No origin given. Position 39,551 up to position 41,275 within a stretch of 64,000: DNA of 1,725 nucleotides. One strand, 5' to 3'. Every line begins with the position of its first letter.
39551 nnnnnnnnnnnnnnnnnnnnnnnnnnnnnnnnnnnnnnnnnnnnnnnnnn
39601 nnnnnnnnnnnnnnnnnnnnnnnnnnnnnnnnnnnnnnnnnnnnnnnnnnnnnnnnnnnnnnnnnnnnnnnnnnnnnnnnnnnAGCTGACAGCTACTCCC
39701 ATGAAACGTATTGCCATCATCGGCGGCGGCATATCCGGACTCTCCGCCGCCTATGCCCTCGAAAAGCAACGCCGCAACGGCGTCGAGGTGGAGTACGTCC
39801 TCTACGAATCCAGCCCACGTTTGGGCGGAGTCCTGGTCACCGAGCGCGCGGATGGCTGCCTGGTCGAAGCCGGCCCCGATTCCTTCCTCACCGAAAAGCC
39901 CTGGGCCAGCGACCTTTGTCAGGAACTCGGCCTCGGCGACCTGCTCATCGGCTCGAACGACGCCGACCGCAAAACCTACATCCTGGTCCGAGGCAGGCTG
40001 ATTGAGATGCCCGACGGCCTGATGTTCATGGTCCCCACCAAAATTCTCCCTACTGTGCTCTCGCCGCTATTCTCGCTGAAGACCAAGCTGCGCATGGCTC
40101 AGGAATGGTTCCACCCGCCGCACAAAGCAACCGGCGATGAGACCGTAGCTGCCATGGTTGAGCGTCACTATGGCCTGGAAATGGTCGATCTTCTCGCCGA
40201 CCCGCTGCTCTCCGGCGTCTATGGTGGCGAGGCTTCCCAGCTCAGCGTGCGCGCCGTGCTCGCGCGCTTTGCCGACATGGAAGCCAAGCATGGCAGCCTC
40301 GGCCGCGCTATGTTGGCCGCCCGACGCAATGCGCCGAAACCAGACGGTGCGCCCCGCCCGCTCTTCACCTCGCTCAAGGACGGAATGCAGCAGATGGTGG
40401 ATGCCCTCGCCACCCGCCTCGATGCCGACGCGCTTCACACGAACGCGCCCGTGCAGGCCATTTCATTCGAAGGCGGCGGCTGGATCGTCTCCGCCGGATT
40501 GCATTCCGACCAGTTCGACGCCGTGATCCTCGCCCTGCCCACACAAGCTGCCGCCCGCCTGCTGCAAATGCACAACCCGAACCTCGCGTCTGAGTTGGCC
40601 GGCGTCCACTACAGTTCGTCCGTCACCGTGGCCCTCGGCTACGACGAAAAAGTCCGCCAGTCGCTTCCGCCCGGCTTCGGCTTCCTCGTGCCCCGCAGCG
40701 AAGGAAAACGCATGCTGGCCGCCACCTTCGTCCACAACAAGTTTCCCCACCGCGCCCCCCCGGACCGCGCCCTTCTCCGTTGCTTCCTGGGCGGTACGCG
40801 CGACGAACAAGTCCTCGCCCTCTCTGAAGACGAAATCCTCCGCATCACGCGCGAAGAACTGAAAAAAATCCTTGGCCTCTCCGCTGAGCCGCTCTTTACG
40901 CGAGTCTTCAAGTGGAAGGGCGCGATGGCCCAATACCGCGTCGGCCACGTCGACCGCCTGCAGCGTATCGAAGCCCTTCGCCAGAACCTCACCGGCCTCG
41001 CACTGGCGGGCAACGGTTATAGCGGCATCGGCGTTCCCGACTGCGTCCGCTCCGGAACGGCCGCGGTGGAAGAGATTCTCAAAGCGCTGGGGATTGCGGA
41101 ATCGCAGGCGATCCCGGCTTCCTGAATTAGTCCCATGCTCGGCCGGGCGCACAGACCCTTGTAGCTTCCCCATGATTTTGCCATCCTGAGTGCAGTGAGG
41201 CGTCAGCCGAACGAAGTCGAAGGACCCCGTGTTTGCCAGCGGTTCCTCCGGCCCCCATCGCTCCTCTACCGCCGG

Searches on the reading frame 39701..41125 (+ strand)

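Call 64: search_protein_families(library=pfam, proteins=[window:39701-41125:+], max_evalue=1e-8)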
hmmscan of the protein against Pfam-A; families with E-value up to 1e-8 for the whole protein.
window:39701-41125:+ (474 aa): 3 families
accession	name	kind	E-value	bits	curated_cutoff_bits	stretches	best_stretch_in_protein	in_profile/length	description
PF01593.30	Amino_oxidase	-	2.3e-63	215.5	19.8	1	11-460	1-443/443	Flavin containing amine oxidoreductase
PF13450.12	NAD_binding_8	-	8e-13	48.9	21.9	1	6-76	1-68/68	NAD(P)-binding Rossmann-like domain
PF01266.30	DAO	-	2e-12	47.7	27.9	0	230-363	149-273/353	FAD dependent oxidoreductase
